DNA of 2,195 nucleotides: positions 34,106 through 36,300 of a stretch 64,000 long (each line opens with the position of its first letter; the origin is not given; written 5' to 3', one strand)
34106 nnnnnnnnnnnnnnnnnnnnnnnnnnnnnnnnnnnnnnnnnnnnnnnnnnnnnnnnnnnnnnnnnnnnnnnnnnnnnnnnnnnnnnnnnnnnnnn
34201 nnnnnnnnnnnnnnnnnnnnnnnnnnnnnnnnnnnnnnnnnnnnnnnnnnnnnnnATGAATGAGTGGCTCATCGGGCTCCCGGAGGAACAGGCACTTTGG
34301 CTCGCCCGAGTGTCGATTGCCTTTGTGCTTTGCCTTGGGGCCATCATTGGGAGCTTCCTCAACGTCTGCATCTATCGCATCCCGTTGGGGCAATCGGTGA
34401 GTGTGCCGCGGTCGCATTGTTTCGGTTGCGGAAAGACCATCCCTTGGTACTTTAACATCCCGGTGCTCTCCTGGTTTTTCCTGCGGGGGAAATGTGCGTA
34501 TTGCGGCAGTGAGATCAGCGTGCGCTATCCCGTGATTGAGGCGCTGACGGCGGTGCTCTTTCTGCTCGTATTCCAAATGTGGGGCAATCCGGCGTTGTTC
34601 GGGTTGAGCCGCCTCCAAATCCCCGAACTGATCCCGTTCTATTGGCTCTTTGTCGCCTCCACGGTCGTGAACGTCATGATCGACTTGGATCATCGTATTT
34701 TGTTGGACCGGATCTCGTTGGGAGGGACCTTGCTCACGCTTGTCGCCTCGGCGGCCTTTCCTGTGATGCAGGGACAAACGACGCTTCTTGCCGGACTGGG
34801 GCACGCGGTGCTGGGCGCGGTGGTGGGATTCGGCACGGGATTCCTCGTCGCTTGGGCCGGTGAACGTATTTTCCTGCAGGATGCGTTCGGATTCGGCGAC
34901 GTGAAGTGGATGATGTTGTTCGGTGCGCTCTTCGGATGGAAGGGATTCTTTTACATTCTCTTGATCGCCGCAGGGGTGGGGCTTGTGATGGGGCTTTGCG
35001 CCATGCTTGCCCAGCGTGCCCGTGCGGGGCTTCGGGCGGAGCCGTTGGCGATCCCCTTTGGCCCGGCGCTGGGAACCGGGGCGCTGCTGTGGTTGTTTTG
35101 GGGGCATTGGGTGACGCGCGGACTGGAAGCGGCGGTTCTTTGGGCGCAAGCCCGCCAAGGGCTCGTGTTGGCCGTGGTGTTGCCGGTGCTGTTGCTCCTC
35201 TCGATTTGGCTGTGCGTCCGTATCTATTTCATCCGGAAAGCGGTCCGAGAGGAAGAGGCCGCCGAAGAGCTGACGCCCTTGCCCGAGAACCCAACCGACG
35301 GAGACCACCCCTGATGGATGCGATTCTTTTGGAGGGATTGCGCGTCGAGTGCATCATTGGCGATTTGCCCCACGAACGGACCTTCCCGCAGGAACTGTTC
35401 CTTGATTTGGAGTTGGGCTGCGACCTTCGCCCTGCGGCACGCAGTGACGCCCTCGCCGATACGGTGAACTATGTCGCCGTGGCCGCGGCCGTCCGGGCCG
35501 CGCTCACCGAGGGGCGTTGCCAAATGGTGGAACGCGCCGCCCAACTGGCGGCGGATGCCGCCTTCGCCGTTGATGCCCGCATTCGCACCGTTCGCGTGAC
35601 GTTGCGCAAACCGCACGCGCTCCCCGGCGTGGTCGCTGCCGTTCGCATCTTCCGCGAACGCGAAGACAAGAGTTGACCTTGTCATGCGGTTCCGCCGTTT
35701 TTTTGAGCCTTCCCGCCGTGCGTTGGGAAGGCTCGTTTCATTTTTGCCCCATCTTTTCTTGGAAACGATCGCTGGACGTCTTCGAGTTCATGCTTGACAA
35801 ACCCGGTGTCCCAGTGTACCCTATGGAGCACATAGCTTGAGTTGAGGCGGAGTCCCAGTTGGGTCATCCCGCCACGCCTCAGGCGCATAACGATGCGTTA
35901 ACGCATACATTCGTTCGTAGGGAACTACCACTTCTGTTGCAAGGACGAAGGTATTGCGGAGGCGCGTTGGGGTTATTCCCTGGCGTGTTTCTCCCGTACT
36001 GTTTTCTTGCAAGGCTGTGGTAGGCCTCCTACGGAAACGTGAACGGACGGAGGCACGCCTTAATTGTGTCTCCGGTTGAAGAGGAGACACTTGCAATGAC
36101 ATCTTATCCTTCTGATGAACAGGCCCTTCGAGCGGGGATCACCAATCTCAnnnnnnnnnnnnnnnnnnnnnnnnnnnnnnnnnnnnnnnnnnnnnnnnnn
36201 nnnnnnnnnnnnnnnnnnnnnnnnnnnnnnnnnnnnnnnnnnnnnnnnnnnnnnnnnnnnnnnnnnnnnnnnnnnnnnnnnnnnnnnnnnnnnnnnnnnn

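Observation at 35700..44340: Lower-GC island encoding eukaryote-like repeat proteins and membrane proteases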

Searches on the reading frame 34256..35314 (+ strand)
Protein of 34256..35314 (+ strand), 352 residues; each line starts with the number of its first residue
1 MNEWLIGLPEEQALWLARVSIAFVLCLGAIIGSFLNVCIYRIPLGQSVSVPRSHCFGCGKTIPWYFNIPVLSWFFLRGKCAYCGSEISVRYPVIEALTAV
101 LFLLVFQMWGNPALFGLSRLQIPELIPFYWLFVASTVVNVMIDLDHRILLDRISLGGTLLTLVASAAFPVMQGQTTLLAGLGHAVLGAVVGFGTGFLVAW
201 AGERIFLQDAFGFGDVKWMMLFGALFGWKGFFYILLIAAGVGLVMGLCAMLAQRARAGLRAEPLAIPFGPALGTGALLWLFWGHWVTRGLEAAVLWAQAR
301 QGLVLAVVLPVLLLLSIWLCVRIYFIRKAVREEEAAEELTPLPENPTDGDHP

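Call 17: find_related_loci(query=window:34256-35314:+, collection=genome_contigs, flank=10000)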
Query window:34256-35314:+ (352 aa) in genome_contigs; peptide patterns used: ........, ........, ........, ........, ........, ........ (x = any residue, [..] = any of these).
599 stretches matched a pattern (row limit reached: there are more); 20 encode a relative of the query (tblastn E <= 1e-3); 20 distinct loci.
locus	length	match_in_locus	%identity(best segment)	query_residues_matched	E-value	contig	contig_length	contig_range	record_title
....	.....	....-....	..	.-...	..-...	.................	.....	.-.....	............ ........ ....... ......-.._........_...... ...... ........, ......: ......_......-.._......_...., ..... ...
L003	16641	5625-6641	65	1-339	3e-140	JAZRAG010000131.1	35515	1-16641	MAG: Candidatus Spyradenecus sp. isolate T1900045144_TC20190138.MAGScoT_cleanbin_000013 SGB_4932_k141_170211, whole geno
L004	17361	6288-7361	62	1-352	6e-140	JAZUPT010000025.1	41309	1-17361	MAG: Candidatus Spyradenecus sp. isolate T1900044864_TS20190330.MAGScoT_cleanbin_000010 SGB_3119_k141_878913, whole geno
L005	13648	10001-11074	62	1-352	1e-139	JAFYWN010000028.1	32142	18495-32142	MAG: Kiritimatiellae bacterium isolate RGIG7486 Water_buffalos_Colon-4__c59747, whole genome shotgun sequence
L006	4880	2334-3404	61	1-352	1e-137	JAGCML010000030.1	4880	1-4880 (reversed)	MAG: Kiritimatiellae bacterium isolate RGIG9925 Yak_Rectum.Co__c386269, whole genome shotgun sequence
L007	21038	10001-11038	67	1-345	3e-136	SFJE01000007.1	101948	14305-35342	MAG: Lentisphaeraceae bacterium isolate W1P29.020 Contig75, whole genome shotgun sequence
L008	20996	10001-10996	69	1-331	2e-135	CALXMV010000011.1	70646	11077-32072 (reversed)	MAG: uncultured Kiritimatiellaeota bacterium isolate BRZ_SL__bin71 genome assembly, contig: BRZ_SL__NODE_447_length_7064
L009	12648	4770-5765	68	1-331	2e-135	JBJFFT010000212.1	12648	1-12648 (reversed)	MAG: Candidatus Spyradenecus sp. isolate EHIM02_bin.006 NODE_984_length_12648_cov_6.322481, whole genome shotgun sequenc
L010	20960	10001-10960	68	1-319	6e-135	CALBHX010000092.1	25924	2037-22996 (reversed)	MAG TPA_asm: uncultured Lentisphaeraceae bacterium isolate SRR1747054_bin.45_CONCOCT_v1.1_MAG genome assembly, contig: E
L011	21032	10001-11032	63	1-344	3e-134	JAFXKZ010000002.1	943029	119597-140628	MAG: Kiritimatiellae bacterium isolate RGIG6510 Sheep_Rectum.Co__c2721056, whole genome shotgun sequence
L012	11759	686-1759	62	1-352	9e-134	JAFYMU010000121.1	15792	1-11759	MAG: Kiritimatiellae bacterium isolate RGIG7233 Water_buffalos_Cecum-2__c613978, whole genome shotgun sequence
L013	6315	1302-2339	68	1-345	1e-131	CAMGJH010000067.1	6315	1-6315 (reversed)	MAG: uncultured Lentisphaeraceae bacterium isolate SRR11551383_bin.25_metaWRAP_v1.3_MAG genome assembly, contig: ERZ1147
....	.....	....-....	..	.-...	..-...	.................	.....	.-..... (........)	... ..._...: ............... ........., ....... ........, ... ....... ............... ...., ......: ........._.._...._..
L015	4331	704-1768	60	1-350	5e-132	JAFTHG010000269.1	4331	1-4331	MAG: Kiritimatiellae bacterium isolate RGIG3817 Roe_deer_Cecum-1__c632778, whole genome shotgun sequence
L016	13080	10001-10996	69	1-331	5e-131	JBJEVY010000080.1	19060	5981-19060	MAG: Candidatus Spyradenecus sp. isolate MAHA01_bin.015 NODE_487_length_19060_cov_7.840674, whole genome shotgun sequenc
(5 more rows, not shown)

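Call 60: search_protein_families(library=pfam, proteins=[L007:12062-14416:+, L007:11538-12026:-, L007:14449-14949:+, L003:7109-8884:+], max_evalue=0.01)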
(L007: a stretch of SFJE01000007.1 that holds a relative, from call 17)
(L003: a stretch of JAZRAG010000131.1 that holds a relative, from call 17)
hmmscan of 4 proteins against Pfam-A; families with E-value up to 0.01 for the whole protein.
L007:12062-14416:+ (784 aa): 0 families

L007:11538-12026:- (162 aa): 2 families
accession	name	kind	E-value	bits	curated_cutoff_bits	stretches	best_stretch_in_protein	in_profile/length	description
PF13353.11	Fer4_12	-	2.8e-35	122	22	1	17-150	1-136/137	4Fe-4S single cluster domain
PF04055.27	Radical_SAM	-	4.2e-09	37.2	29.5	1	26-94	2-72/166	Radical SAM superfamily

L007:14449-14949:+ (166 aa): 0 families

L003:7109-8884:+ (591 aa): 5 families
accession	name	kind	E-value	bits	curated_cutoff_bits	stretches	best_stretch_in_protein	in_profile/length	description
PF00483.29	NTP_transferase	-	1.2e-18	68.1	21.2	1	7-233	2-244/245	Nucleotidyl transferase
PF01636.29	APH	-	7e-17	62.4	23.2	1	399-530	97-231/239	Phosphotransferase enzyme family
PF12804.13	NTP_transf_3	-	5.1e-08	33.7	27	1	7-134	1-121/160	MobA-like NTP transferase domain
PF07914.17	DUF1679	-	0.0018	17.7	24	1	448-502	255-314/414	Uncharacterized oxidoreductase dhs-27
PF02958.26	EcKL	-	0.0021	17.9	22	0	444-503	197-262/294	Ecdysteroid kinase-like family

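Call 82: search_protein_families(library=pfam, proteins=[L016:1392-2693:+, L016:2715-3725:+, L016:3736-4593:+, L016:4586-5131:+], max_evalue=0.01)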
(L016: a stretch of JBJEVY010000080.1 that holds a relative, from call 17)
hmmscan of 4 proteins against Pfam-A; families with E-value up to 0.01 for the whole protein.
L016:1392-2693:+ (433 aa): 1 family
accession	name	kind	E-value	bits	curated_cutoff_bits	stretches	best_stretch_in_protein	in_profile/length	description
PF19993.5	DO-GTPase2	-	0.00033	20.8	27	0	4-96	3-105/226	Double-GTPase 2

L016:2715-3725:+ (336 aa): 1 family
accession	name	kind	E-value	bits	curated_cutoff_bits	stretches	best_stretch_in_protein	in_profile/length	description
PF13367.11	PrsW-protease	-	3.7e-19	69.5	23.5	1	146-309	11-181/196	PrsW family intramembrane metalloprotease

L016:3736-4593:+ (285 aa): 0 families

L016:4586-5131:+ (181 aa): 1 family
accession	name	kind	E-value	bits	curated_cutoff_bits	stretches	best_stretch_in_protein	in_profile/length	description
PF05656.20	DUF805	-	8e-30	104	25.7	1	71-176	5-111/111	Protein of unknown function (DUF805)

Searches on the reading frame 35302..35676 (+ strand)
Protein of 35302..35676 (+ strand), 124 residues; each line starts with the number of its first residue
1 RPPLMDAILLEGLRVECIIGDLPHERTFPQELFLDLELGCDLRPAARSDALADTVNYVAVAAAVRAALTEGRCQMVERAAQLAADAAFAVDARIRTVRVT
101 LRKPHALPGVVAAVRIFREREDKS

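Call 5: search_protein_families(library=pfam, proteins=[window:35302-35676:+], max_evalue=0.01)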
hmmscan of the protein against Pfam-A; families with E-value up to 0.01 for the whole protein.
window:35302-35676:+ (124 aa): 1 family
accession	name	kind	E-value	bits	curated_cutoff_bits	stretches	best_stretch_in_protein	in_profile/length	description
PF02152.23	FolB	-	2.4e-26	92.9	31.8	1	8-115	1-109/113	Dihydroneopterin aldolase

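Call 11: find_encoding_contigs(protein=window:35302-35676:+, flank=10000, max_places=10)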
Protein window:35302-35676:+ (124 aa): no gene with exactly this product is on record in the collection.

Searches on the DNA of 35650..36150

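Call 36: search_rna_families(source=window, start=35650, end=36150, threshold=evalue, max_evalue=10)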
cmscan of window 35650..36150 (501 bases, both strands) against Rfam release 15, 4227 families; matches with E-value up to 10: 1.
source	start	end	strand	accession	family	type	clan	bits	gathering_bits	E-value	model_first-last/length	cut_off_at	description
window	35683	35741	+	RF02451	ncr1241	Gene; sRNA;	-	15.4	60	6.7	1-63/63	no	Bacillus sRNA ncr1241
